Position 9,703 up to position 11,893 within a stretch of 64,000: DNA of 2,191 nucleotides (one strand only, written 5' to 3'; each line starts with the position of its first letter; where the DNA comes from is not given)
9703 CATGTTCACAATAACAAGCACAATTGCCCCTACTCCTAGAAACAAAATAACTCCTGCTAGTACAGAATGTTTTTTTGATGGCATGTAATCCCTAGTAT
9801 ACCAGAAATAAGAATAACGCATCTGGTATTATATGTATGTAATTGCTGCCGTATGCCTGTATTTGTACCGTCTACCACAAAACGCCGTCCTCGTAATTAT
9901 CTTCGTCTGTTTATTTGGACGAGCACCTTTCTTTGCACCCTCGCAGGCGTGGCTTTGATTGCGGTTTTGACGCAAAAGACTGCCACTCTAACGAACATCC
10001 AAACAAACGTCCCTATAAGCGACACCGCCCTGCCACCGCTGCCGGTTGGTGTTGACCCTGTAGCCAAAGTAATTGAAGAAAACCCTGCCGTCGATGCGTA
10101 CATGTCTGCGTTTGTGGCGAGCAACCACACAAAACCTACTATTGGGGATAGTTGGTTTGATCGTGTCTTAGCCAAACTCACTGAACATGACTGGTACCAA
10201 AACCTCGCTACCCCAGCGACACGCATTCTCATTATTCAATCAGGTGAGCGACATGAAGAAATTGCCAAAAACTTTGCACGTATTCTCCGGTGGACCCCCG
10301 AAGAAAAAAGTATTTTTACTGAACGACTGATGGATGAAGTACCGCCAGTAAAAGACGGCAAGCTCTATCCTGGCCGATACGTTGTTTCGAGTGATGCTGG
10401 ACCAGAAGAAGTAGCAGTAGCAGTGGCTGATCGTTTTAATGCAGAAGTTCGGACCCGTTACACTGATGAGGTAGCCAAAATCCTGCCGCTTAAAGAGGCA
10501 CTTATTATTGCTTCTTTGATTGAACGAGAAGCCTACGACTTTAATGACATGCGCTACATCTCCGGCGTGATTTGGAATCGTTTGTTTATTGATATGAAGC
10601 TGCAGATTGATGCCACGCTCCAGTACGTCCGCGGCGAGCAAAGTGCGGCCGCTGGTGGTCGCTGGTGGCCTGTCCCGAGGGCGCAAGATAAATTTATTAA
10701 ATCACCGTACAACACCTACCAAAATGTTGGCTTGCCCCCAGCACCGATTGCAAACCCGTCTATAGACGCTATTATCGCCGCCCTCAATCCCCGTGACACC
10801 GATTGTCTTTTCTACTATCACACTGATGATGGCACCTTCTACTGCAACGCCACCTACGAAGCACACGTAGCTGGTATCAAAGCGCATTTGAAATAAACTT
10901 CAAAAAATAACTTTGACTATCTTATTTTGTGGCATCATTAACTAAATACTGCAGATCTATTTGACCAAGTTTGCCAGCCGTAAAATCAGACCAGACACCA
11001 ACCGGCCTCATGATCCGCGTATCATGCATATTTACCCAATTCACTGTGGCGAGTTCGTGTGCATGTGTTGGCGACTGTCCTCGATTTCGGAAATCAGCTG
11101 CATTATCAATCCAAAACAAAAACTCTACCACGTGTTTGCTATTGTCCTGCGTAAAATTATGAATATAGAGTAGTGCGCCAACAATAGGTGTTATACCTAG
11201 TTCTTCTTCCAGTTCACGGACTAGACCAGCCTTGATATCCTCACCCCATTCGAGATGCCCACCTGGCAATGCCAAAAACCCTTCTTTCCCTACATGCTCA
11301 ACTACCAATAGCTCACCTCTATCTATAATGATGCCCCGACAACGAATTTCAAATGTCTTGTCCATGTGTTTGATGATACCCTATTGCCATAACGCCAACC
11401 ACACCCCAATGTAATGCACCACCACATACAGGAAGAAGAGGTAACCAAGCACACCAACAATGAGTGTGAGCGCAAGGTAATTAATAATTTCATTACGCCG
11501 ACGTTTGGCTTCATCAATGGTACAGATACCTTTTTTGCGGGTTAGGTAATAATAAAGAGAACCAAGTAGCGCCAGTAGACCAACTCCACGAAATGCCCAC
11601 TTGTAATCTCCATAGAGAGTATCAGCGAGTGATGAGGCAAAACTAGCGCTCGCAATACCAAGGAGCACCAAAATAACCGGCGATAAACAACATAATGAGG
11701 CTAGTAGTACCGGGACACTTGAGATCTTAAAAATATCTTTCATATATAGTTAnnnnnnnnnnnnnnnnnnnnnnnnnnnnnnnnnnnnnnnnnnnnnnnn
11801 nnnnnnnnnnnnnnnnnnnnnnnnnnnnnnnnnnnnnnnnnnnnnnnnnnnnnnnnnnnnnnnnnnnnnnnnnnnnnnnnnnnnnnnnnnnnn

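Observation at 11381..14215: Extracytoplasmic methionine-sulfoxide repair operon: Met-rich membrane thioredoxin, a CcdA-MsrA-MsrB tri-domain fusion, and a CC-motif membrane protein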

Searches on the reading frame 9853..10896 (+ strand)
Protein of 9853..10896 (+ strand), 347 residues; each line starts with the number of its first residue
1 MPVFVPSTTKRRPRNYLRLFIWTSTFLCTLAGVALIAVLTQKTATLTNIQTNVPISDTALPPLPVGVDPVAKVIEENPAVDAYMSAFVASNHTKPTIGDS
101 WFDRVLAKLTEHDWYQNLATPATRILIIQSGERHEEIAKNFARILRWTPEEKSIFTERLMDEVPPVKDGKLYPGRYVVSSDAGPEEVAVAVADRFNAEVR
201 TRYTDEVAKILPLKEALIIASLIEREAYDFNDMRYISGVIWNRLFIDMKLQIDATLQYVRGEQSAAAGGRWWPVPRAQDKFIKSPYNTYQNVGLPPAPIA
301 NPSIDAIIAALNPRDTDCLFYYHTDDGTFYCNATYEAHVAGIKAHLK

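Call 3: search_protein_families(library=pfam, proteins=[window:9853-10896:+], max_evalue=0.01)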
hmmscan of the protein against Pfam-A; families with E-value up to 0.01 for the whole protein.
window:9853-10896:+ (347 aa): 1 family
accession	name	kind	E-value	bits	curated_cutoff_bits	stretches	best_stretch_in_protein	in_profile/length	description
PF02618.21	YceG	-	2e-47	162.4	32.4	1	107-341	50-272/275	YceG-like family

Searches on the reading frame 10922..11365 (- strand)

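Call 3: search_protein_families(library=pfam, proteins=[window:10922-11365:-], max_evalue=0.01)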
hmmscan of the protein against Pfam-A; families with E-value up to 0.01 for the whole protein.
window:10922-11365:- (147 aa): 2 families
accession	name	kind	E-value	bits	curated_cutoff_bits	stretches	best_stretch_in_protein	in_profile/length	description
PF00293.34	NUDIX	-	4e-15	56.4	21.1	1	11-116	7-118/134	NUDIX domain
PF22327.2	Nudt16-like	-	0.0013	19.2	27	1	26-84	30-91/161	U8 snoRNA-decapping enzyme-like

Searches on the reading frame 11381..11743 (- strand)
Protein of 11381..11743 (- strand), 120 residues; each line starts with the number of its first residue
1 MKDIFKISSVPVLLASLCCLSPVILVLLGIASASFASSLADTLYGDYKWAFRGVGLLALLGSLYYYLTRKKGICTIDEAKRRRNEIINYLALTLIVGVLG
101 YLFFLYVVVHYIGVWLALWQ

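Call 3: search_protein_families(library=pfam, proteins=[window:11381-11743:-], max_evalue=0.01)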
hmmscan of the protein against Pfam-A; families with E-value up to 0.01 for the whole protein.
window:11381-11743:- (120 aa): 2 families
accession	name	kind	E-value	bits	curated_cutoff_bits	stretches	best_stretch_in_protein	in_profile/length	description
PF02411.20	MerT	-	4.3e-06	27.2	32.9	1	10-104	16-111/116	MerT mercuric transport protein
PF13687.11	DUF4153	-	5.7e-05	22.9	27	1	19-118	97-202/373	Domain of unknown function (DUF4153)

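Call 4: search_protein_families(library=ncbifam, proteins=[window:11381-11743:-], max_evalue=0.01)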
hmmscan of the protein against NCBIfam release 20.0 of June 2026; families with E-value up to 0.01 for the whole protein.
window:11381-11743:- (120 aa): 4 families
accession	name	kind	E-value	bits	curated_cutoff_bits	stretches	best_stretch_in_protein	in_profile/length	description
NF010314.2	PRK13751.2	equivalog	1e-07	32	150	1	10-106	16-110/116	mercuric ion transporter MerT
NF033560.1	merT_RC607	exception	0.00032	21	130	1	13-103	14-93/97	mercuric transport protein MerT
NF033556.1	MerTP_fusion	equivalog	0.00043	20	180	1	13-105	7-98/186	mercuric transport protein MerTP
NF033565.0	trans_MerF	equivalog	0.0064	16.3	50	1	5-39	2-36/59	mercury resistance system transport protein MerF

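Call 54: find_homologous_proteins(query=window:11381-11743:-, max_evalue=0.001)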
Query window:11381-11743:- (120 aa): 1588 proteins with E <= 0.001 among 1936 candidates; the best 120 are listed.
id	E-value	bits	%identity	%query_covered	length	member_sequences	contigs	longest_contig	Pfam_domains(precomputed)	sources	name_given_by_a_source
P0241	1.4e-68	247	96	100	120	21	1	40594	PF02411.21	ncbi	-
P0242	1.3e-64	234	90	100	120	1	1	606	PF02411.21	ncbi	-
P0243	1.1e-63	231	91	98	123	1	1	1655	PF02411.21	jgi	-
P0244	1.1e-63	231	90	100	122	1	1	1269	PF02411.21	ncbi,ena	-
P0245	1.2e-63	231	89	100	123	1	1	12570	PF02411.21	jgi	jgi:hypothetical protein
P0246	1.1e-62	228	87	100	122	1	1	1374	PF02411.21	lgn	-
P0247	1.1e-62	228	88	100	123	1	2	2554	PF02411.21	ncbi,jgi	jgi:hypothetical protein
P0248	4.4e-62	226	87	100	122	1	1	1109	-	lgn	-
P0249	4.7e-62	226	87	99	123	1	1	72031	PF02411.21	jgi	jgi:hypothetical protein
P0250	5.0e-62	226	87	98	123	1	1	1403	PF02411.21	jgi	-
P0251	6.8e-62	225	86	100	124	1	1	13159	PF02411.21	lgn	-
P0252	2.0e-61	224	83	100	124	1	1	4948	PF02411.21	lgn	-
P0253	2.8e-61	223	86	100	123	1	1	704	-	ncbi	-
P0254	3.2e-61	223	86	99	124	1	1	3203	PF02411.21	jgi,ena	-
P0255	4.3e-61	223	83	100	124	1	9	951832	PF02411.21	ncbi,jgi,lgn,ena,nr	ncbi:hypothetical protein KC902_02885 [Candidatus Kaiserbacteria bacterium]|nr:hypothetical protein 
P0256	7.3e-61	222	86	98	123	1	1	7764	PF02411.21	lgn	-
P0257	7.6e-61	222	85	99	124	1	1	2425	PF02411.21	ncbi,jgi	-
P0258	7.8e-61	222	85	99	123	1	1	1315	PF02411.21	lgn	-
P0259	8.2e-61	222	85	100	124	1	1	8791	PF02411.21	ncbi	-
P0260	1.2e-60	221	83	100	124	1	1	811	PF02411.21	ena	-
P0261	1.4e-60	221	83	100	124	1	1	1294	PF02411.21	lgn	-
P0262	2.1e-60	220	85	99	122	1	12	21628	PF02411.21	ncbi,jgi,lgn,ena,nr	ncbi:hypothetical protein KC851_04295 [Candidatus Kaiserbacteria bacterium]|nr:hypothetical protein 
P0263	2.3e-60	220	85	99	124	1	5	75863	PF02411.21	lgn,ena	-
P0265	3.9e-60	219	83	100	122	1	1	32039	PF02411.21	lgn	-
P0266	4.8e-60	219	83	100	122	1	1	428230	PF02411.21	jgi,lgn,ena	-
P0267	5.7e-60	219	83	100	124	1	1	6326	PF02411.21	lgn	-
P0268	6.4e-60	219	83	100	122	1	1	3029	PF02411.21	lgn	-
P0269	6.4e-60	219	80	100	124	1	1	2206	PF02411.21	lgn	-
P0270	7.2e-60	219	84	99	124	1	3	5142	PF02411.21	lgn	-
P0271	7.8e-60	218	83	99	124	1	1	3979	PF02411.21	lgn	-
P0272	7.9e-60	218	82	99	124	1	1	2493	PF02411.21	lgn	-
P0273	9.9e-60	218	81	100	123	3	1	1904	PF02411.21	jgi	jgi:hypothetical protein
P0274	1.1e-59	218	83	100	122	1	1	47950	PF02411.21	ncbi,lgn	-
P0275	1.2e-59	218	84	99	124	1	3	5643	PF02411.21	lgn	-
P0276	1.5e-59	218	84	99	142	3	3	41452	PF02411.21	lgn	-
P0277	1.6e-59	218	84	99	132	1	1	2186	PF02411.21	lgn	-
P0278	1.6e-59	218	81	100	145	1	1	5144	PF02411.21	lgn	-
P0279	1.6e-59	217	83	100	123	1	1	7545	PF02411.21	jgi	jgi:hypothetical protein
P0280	2.0e-59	217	84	99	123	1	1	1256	PF02411.21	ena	-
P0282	2.9e-59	217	82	99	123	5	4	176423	PF02411.21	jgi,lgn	jgi:hypothetical protein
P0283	2.9e-59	217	82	99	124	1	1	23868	PF02411.21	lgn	-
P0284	3.6e-59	216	86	99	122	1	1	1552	PF02411.21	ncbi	-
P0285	4.5e-59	216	81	100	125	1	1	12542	PF02411.21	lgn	-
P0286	5.4e-59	216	82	99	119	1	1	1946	PF02411.21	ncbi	-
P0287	5.7e-59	216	84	99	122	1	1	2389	PF02411.21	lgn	-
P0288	6.0e-59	216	82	99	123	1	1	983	PF02411.21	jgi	-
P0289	6.6e-59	215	83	100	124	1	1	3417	PF02411.21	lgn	-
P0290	8.1e-59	215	81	100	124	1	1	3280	PF02411.21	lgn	-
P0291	8.6e-59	215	80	99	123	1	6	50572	PF02411.21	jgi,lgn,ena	jgi:hypothetical protein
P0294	9.0e-59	215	82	100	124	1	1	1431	PF02411.21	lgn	-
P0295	9.1e-59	215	82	99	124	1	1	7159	PF02411.21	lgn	-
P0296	1.1e-58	215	81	98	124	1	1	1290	PF02411.21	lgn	-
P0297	1.1e-58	215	79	100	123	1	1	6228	PF02411.21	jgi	jgi:hypothetical protein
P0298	1.2e-58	215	82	100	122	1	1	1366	PF02411.21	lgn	-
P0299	1.2e-58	215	80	100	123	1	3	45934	PF02411.21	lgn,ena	-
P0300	1.3e-58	215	82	100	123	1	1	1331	PF02411.21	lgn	-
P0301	1.3e-58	215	81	100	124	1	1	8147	PF02411.21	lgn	-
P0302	1.3e-58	215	82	99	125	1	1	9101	PF02411.21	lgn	-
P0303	1.3e-58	215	79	100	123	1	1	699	PF02411.21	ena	-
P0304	1.3e-58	215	84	99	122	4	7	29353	PF02411.21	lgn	-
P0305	1.5e-58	214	80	100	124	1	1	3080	PF02411.21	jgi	jgi:hypothetical protein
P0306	1.6e-58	214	82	100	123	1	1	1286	PF02411.21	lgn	-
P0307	1.7e-58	214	83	99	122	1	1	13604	PF02411.21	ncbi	-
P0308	1.7e-58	214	79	100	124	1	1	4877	PF02411.21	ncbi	-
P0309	1.7e-58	214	81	99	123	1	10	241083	PF02411.21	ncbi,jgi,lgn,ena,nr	ncbi:hypothetical protein KC850_04040 [Candidatus Kaiserbacteria bacterium]|nr:hypothetical protein 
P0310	2.0e-58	214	83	99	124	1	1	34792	PF02411.21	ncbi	-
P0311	2.5e-58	214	82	99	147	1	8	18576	PF02411.21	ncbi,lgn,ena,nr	ncbi:hypothetical protein KC887_04505 [Candidatus Kaiserbacteria bacterium]|nr:hypothetical protein 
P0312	2.7e-58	214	83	100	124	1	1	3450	PF02411.21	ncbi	-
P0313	2.9e-58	213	80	100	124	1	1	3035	PF02411.21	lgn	-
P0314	3.0e-58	213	82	99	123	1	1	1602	PF02411.21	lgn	-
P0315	3.1e-58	213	82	100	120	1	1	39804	PF02411.21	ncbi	-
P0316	3.3e-58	213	81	99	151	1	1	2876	PF02411.21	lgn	-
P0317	3.4e-58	213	79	100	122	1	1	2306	PF02411.21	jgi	-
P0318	4.0e-58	213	82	99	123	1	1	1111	PF02411.21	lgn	-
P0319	4.0e-58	213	80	100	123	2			PF02411.21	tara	tara:strand:- start:2352 stop:2723 length:372 start_codon:yes stop_codon:yes gene_type:complete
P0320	4.2e-58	213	80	100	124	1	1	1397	PF02411.21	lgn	-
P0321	4.4e-58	213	80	100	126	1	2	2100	PF02411.21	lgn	-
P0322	4.5e-58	213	83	100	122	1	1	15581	PF02411.21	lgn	-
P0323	4.9e-58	213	83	100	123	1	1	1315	PF02411.21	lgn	-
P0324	5.1e-58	213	80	99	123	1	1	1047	PF02411.21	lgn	-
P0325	6.4e-58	212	82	99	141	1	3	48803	PF02411.21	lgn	-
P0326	7.4e-58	212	82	100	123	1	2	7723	PF02411.21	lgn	-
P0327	7.8e-58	212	81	99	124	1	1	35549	PF02411.21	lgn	-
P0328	8.7e-58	212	80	100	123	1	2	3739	PF02411.21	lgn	-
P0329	8.7e-58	212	82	100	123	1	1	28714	PF02411.21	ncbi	-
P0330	8.8e-58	212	82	99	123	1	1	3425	PF02411.21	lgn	-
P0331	1.0e-57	212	78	100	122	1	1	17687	PF02411.21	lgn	-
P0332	1.1e-57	212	81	99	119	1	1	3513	PF02411.21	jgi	jgi:hypothetical protein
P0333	1.1e-57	212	79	100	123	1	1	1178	PF02411.21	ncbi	-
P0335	1.3e-57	211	79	99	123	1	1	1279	PF02411.21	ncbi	-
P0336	1.4e-57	211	79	100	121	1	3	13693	PF02411.21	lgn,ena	-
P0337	1.5e-57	211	82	100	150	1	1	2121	PF02411.21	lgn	-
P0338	1.7e-57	211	79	100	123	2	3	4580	PF02411.21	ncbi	-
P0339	1.8e-57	211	84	98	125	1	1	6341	PF02411.21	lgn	-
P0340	1.8e-57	211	78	100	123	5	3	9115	PF02411.21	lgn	-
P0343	2.1e-57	211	79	100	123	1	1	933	PF02411.21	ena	-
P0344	2.5e-57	210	78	100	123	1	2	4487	PF02411.21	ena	-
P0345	2.5e-57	210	80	99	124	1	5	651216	PF02411.21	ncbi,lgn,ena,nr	ncbi:hypothetical protein H6778_01340 [Candidatus Nomurabacteria bacterium]|nr:hypothetical protein 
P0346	2.7e-57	210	81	99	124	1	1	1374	PF02411.21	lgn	-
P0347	2.8e-57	210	79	99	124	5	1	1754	PF02411.21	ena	-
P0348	3.5e-57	210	82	99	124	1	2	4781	PF02411.21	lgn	-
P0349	4.4e-57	210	81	100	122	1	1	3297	PF02411.21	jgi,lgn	jgi:hypothetical protein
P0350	4.5e-57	210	78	100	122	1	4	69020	PF02411.21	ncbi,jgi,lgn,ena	-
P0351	4.9e-57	209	79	100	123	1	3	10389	PF02411.21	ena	-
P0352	5.2e-57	209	82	99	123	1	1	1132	PF02411.21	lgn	-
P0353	5.6e-57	209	76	100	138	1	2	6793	PF02411.21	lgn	-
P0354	5.8e-57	209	79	100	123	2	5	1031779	PF02411.21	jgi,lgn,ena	-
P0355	5.9e-57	209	81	99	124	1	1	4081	PF02411.21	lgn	-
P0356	6.0e-57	209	78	100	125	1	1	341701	PF02411.21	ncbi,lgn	-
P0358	6.4e-57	209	78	100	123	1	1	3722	PF02411.21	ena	-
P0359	6.7e-57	209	81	98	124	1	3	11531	PF02411.21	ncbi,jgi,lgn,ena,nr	ncbi:MAG TPA: hypothetical protein VKP88_05810 [Candidatus Paceibacterota bacterium]|nr:hypothetical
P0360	7.2e-57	209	79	100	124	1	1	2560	PF02411.21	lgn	-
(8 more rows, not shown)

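Call 56: find_encoding_contigs(protein=P0255, flank=4000, max_places=4)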
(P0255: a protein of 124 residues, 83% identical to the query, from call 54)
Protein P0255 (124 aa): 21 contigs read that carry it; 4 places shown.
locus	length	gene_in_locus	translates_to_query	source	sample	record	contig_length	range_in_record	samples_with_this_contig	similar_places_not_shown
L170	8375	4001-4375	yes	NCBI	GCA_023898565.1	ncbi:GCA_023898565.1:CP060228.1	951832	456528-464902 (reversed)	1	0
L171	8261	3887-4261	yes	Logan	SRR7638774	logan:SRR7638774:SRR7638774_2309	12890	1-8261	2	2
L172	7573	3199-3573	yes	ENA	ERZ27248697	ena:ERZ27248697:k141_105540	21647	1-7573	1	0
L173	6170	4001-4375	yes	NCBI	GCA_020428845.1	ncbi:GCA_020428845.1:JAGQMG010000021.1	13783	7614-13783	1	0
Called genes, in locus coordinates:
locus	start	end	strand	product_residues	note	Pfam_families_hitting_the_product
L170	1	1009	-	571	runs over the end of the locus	PF03382:DUF285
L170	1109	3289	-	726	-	PF00009:GTP_EFTU, PF03144:GTP_EFTU_D2, PF22042:EF-G_D2, PF14492:EFG_III, PF16658:RF3_C (weak), PF03764:EFG_IV, PF00679:EFG_C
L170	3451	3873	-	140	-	-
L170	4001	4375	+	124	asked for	PF02411:MerT (weak)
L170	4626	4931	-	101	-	PF08922:DUF1905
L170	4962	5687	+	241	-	-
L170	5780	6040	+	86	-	PF18910:DUF5665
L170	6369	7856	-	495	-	PF03193:RsgA_GTPase (faint), PF00005:ABC_tran, PF02463:SMC_N (faint), PF13555:AAA_29 (faint), PF13401:AAA_22 (faint), PF13304:AAA_21 (weak), PF00005:ABC_tran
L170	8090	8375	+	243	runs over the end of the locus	-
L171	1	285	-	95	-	?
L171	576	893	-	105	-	-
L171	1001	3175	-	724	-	PF00009:GTP_EFTU, PF03144:GTP_EFTU_D2, PF22042:EF-G_D2, PF14492:EFG_III, PF16658:RF3_C (weak), PF03764:EFG_IV, PF00679:EFG_C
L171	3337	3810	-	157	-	-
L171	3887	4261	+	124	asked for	PF02411:MerT (weak)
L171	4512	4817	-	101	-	PF08922:DUF1905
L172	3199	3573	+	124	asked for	PF02411:MerT (weak)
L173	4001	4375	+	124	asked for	PF02411:MerT (weak)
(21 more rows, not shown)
